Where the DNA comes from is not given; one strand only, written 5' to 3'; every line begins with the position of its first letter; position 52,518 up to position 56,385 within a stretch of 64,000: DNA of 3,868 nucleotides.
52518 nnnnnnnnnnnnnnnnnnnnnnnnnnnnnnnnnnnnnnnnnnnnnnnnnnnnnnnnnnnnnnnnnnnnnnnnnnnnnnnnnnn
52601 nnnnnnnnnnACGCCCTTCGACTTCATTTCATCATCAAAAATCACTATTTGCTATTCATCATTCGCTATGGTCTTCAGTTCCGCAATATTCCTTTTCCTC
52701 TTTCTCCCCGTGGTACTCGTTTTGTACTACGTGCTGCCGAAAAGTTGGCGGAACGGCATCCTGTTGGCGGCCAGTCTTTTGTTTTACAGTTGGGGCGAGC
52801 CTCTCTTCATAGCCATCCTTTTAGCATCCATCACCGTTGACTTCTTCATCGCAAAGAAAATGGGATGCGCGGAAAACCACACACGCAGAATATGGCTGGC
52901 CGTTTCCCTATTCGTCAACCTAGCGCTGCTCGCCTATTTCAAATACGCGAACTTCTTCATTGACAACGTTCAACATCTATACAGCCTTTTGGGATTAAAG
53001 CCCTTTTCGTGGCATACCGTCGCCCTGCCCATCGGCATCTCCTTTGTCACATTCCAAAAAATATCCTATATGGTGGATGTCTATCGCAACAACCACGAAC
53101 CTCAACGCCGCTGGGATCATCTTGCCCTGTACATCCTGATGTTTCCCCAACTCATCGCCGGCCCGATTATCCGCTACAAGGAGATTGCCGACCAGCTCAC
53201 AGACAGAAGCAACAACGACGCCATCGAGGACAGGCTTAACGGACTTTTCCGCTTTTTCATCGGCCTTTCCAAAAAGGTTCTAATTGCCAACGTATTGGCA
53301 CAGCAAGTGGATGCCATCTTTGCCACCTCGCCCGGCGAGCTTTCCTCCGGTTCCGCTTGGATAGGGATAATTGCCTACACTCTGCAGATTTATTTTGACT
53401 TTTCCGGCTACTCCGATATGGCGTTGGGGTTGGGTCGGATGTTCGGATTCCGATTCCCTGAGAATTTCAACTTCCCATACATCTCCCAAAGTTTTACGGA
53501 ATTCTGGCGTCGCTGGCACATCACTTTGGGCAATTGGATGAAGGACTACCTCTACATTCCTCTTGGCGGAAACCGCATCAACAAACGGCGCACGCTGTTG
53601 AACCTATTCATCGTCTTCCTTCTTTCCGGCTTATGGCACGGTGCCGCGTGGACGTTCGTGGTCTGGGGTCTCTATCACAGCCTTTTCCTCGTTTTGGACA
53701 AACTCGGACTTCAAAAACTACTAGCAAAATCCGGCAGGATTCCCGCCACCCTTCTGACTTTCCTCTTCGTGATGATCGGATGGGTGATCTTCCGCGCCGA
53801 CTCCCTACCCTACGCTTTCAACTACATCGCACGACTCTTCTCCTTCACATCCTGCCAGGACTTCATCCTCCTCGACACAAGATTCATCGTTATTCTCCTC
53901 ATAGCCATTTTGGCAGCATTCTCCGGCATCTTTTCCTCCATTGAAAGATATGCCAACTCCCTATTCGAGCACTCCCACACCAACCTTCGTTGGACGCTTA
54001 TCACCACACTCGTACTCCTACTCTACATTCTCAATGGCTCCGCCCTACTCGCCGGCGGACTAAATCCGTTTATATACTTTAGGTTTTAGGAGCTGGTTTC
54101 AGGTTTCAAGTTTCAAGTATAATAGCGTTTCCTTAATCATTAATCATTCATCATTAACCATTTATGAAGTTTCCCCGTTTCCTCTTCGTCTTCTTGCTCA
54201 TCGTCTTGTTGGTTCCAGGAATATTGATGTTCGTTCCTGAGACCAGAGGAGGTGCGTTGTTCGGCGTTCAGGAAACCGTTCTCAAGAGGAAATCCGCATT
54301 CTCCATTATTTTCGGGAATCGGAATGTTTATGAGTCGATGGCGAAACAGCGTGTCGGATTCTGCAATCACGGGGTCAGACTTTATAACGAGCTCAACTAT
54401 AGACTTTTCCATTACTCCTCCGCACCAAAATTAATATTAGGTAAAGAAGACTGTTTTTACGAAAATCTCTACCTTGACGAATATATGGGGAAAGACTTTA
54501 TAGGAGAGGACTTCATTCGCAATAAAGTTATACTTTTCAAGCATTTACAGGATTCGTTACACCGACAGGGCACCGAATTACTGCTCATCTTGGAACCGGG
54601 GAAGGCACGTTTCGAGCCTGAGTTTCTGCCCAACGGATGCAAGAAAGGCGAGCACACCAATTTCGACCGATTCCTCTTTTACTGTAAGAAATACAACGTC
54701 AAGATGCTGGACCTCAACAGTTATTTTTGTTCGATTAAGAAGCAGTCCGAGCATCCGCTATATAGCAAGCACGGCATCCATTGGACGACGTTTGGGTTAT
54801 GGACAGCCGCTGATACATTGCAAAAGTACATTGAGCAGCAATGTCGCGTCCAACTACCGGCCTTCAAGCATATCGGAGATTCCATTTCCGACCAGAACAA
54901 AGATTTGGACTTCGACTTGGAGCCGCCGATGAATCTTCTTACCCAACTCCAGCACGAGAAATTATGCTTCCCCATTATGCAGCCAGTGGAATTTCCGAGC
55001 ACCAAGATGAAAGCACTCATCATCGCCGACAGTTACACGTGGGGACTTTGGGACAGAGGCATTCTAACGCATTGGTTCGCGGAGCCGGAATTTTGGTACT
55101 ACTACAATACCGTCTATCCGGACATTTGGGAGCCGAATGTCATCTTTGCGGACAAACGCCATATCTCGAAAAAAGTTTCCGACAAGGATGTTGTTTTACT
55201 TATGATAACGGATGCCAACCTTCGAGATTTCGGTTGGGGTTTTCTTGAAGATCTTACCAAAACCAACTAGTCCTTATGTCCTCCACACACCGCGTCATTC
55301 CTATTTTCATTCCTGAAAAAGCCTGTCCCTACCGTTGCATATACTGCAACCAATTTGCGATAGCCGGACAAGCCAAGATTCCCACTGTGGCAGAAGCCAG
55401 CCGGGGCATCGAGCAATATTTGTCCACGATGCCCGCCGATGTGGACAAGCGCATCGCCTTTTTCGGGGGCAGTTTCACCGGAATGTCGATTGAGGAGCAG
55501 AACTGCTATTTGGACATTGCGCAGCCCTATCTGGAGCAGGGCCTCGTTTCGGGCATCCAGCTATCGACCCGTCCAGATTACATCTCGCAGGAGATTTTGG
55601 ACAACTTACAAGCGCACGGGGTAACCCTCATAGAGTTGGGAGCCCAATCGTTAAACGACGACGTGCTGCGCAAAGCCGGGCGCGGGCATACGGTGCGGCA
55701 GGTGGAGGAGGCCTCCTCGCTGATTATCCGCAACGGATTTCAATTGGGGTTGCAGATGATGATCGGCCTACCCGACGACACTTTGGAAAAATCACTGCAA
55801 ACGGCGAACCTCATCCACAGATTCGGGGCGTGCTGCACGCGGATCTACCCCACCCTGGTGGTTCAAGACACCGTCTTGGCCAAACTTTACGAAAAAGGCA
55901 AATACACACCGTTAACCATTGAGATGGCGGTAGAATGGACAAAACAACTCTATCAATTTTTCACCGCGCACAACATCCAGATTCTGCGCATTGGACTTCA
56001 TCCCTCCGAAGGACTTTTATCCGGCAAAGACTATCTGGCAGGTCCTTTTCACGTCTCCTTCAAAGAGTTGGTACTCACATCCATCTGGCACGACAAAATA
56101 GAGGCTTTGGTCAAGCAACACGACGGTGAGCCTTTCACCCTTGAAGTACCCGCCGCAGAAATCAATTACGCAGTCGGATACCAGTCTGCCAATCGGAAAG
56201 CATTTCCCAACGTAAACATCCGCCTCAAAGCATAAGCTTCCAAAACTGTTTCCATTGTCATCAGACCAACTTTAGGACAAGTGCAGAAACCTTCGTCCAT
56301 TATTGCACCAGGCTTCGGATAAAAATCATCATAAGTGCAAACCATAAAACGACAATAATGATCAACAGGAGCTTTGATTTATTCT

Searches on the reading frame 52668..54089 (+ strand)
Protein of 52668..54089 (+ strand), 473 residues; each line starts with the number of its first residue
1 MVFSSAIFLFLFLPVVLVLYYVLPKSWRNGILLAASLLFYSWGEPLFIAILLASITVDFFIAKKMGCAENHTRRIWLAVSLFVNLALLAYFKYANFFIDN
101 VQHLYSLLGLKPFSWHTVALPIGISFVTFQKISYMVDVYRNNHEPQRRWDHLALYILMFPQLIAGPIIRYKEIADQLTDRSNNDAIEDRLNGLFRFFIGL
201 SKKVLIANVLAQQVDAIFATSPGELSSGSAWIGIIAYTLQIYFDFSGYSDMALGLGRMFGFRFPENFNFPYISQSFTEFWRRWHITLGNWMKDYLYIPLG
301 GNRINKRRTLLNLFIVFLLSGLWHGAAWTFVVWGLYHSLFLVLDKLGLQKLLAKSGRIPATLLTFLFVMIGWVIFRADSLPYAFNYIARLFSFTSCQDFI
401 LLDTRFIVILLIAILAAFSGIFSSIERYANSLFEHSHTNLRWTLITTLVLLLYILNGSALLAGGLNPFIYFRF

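Call 81: search_protein_families(library=pfam, proteins=[window:52668-54089:+], max_evalue=0.001)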
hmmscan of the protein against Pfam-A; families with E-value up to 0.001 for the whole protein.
window:52668-54089:+ (473 aa): 2 families
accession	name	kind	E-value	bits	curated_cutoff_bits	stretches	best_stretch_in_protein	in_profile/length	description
PF03062.24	MBOAT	-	5.7e-32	111.8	27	1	153-346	85-296/337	MBOAT, membrane-bound O-acyltransferase family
PF13813.11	MBOAT_2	-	1.6e-05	25.6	25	1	264-327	2-67/85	Membrane bound O-acyl transferase family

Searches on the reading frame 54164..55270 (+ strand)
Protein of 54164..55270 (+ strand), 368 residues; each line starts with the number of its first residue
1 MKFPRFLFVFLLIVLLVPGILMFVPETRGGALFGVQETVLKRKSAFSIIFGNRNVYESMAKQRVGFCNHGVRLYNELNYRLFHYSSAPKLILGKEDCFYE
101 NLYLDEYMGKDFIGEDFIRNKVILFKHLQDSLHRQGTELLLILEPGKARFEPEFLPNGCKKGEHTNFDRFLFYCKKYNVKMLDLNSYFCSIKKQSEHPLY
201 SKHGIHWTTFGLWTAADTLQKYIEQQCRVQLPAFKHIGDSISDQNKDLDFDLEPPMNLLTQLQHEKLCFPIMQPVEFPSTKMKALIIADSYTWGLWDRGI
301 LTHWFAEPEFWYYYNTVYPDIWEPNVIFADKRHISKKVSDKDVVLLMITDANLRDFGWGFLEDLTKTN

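Call 81: search_protein_families(library=pfam, proteins=[window:54164-55270:+], max_evalue=0.001)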
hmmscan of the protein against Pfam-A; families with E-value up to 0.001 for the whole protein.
window:54164-55270:+ (368 aa): 1 family
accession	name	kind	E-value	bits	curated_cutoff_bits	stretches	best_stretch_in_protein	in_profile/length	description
PF16822.11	ALGX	-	7.9e-14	52.4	26.5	1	113-226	20-133/268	SGNH hydrolase-like domain, acetyltransferase AlgX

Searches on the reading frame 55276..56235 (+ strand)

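Call 81: search_protein_families(library=pfam, proteins=[window:55276-56235:+], max_evalue=0.001)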
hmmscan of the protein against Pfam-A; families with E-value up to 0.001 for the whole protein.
window:55276-56235:+ (319 aa): 2 families
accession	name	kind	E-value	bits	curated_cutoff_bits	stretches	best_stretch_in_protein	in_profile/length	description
PF16199.10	Radical_SAM_C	-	2.8e-16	59.8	31.9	1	188-265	4-76/85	Radical_SAM C-terminal domain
PF04055.27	Radical_SAM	-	8.1e-16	59.1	29.5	1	16-179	6-165/166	Radical SAM superfamily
